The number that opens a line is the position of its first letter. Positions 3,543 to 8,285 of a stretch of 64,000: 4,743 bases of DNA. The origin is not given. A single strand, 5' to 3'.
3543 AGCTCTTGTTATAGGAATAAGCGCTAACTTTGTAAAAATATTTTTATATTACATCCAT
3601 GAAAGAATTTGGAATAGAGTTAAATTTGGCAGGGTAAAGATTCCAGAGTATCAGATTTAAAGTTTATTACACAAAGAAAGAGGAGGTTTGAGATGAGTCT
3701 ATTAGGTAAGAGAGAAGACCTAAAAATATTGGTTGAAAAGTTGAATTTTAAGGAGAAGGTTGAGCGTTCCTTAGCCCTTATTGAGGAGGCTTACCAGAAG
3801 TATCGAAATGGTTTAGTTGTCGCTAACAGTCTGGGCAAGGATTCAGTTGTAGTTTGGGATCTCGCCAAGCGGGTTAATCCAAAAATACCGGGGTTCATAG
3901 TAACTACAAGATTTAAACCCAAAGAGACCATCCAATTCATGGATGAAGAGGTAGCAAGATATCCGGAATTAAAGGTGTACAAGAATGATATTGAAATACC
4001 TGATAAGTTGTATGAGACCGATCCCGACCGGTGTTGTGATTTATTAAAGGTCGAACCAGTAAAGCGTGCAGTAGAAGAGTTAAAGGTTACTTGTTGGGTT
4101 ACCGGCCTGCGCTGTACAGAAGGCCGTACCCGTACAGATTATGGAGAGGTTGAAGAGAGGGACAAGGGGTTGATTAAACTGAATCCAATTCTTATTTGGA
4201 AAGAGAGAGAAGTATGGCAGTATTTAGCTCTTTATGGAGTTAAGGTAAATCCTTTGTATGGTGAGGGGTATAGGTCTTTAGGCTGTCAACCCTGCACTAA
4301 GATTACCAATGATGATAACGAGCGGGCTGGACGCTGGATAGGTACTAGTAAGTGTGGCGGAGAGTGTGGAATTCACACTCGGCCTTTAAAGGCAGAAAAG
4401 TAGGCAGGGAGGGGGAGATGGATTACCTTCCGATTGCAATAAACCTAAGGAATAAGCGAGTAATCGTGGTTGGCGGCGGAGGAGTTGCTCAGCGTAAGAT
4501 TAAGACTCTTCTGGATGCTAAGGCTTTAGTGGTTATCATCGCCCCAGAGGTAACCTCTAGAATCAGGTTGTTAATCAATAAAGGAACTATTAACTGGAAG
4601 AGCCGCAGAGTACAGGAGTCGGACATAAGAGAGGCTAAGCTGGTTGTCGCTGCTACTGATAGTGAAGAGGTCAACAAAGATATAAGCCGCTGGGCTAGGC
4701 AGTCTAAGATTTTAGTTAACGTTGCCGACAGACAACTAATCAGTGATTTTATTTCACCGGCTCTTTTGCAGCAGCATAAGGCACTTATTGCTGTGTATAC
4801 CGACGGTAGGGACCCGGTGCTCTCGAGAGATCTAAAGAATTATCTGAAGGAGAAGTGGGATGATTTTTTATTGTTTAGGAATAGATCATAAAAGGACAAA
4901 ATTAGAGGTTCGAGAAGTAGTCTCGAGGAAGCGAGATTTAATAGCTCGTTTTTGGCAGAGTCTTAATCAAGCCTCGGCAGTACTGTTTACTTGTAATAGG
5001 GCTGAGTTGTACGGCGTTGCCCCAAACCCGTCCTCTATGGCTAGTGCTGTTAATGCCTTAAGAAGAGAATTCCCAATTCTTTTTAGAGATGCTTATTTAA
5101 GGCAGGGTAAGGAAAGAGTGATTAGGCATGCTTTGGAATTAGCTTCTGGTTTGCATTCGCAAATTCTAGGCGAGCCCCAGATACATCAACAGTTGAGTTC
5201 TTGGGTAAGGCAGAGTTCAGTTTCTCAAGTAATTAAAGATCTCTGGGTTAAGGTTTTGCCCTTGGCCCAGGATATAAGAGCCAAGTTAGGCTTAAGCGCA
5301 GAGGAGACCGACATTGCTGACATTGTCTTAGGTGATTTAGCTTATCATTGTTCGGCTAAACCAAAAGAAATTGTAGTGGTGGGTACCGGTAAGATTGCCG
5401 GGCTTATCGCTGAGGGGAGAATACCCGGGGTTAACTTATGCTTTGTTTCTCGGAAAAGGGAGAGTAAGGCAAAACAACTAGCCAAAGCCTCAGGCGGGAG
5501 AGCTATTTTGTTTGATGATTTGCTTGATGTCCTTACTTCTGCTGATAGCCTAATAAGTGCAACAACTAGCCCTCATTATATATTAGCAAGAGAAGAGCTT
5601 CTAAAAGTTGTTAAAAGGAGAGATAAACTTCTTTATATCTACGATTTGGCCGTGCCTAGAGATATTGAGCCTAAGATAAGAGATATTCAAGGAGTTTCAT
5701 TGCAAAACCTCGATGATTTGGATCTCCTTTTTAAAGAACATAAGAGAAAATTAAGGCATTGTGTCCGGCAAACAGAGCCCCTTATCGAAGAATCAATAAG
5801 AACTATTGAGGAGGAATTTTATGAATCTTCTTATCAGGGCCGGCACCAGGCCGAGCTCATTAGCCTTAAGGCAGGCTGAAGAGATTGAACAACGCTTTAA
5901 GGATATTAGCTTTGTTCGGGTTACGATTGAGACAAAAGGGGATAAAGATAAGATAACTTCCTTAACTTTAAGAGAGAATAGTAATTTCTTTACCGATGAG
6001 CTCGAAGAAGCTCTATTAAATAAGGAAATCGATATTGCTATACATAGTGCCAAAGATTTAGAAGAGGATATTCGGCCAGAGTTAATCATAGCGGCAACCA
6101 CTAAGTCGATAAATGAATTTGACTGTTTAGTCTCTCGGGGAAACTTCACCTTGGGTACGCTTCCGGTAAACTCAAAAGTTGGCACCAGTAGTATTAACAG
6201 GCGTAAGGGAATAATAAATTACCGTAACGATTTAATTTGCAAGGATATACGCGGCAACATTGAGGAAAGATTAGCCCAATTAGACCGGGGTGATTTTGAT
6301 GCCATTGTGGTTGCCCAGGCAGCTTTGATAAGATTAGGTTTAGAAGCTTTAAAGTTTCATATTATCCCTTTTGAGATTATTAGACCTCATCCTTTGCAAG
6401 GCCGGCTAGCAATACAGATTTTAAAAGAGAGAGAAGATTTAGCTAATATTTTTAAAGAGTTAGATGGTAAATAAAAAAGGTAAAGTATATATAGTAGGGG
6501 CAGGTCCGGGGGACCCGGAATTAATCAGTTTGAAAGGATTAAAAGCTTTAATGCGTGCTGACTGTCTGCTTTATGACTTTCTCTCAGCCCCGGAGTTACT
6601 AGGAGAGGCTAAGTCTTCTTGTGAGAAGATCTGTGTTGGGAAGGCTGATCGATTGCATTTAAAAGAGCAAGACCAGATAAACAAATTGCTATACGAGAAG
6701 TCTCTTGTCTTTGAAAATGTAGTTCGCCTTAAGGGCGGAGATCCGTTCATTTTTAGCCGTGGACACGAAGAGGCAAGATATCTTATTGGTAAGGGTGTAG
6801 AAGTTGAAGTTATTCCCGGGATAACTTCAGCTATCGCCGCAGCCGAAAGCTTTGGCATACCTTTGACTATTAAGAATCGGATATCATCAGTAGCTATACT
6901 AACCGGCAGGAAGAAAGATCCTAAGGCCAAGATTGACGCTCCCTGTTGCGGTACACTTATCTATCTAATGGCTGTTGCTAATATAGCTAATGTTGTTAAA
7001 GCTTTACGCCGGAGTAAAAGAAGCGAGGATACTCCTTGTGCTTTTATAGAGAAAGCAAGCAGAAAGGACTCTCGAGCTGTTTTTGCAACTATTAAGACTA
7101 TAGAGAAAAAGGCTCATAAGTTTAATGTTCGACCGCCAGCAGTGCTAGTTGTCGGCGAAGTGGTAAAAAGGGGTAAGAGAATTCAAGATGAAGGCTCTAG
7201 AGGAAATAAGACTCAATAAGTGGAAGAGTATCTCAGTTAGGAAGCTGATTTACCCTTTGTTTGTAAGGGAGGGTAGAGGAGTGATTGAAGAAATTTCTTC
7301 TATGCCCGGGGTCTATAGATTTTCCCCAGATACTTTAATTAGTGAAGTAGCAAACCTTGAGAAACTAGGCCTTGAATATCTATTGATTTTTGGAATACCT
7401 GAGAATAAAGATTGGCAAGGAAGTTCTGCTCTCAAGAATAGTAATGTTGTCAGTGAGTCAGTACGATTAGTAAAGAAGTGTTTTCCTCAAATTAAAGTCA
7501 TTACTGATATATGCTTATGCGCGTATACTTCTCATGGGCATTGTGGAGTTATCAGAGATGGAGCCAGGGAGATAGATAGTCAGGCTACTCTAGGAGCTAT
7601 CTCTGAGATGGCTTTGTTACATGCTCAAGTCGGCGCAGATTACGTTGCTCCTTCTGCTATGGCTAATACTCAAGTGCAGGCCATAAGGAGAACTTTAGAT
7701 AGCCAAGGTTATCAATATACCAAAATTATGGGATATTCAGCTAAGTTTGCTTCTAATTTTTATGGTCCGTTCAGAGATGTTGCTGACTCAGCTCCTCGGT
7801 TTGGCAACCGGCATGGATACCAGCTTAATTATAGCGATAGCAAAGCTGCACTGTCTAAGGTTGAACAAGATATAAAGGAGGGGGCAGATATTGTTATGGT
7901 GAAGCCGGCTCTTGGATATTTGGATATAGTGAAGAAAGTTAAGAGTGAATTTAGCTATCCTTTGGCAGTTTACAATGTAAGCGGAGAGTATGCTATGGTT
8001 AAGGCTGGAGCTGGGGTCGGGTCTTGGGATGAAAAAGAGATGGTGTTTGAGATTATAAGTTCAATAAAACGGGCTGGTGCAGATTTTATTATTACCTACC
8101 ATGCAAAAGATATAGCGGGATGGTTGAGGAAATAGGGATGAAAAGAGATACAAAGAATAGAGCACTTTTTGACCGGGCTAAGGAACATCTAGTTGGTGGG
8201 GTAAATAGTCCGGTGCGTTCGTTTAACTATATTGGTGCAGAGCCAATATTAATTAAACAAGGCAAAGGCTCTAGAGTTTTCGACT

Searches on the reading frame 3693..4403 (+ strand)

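Call 86: search_protein_families(library=pfam, proteins=[window:3693-4403:+], max_evalue=0.00001)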
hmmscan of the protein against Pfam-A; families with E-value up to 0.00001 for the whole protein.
window:3693-4403:+ (236 aa): 1 family
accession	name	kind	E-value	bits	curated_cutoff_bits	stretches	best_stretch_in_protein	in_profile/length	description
PF01507.26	PAPS_reduct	-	7.4e-42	143.8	22.5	1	41-203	2-174/175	Phosphoadenosine phosphosulfate reductase domain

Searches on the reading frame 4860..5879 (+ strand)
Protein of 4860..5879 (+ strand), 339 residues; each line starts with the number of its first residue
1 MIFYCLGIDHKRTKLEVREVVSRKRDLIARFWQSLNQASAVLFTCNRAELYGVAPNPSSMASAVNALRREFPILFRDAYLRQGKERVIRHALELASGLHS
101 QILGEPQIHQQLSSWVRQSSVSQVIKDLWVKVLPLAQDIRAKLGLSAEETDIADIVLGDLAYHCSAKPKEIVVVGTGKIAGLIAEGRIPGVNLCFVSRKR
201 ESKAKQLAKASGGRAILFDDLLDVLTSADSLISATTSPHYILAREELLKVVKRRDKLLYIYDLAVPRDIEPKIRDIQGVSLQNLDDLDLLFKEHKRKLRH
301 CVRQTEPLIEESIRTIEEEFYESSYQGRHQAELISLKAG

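Call 86: search_protein_families(library=pfam, proteins=[window:4860-5879:+], max_evalue=0.00001)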
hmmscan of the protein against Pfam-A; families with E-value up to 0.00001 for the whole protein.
window:4860-5879:+ (339 aa): 2 families
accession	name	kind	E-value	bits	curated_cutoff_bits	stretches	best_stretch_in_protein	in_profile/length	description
PF01488.26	Shikimate_DH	-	1e-23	84.4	24.3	1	166-288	10-136/138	Shikimate / quinate 5-dehydrogenase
PF05201.20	GlutR_N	-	7.4e-21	75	27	1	6-128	1-136/151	Glutamyl-tRNAGlu reductase, N-terminal domain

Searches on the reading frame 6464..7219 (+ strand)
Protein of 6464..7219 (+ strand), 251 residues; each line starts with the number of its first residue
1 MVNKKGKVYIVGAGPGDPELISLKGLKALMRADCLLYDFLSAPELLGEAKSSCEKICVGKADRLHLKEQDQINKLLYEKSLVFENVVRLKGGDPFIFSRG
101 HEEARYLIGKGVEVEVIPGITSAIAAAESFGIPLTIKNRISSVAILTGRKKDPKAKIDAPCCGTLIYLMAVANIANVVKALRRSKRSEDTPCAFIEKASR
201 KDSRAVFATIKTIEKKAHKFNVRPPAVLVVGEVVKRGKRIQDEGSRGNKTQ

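Call 86: search_protein_families(library=pfam, proteins=[window:6464-7219:+], max_evalue=0.00001)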
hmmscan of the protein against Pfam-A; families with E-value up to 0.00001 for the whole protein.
window:6464-7219:+ (251 aa): 1 family
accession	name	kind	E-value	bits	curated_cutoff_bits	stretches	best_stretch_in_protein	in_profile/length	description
PF00590.25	TP_methylase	-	3.4e-43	148.5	27.8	1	7-213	1-211/212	Tetrapyrrole (Corrin/Porphyrin) Methylases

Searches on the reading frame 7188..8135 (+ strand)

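Call 86: search_protein_families(library=pfam, proteins=[window:7188-8135:+], max_evalue=0.00001)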
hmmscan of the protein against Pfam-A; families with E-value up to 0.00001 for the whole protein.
window:7188-8135:+ (315 aa): 1 family
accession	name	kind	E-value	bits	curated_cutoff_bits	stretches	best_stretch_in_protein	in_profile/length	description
PF00490.27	ALAD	-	3.5e-124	414.5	24.6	1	10-312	17-317/317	Delta-aminolevulinic acid dehydratase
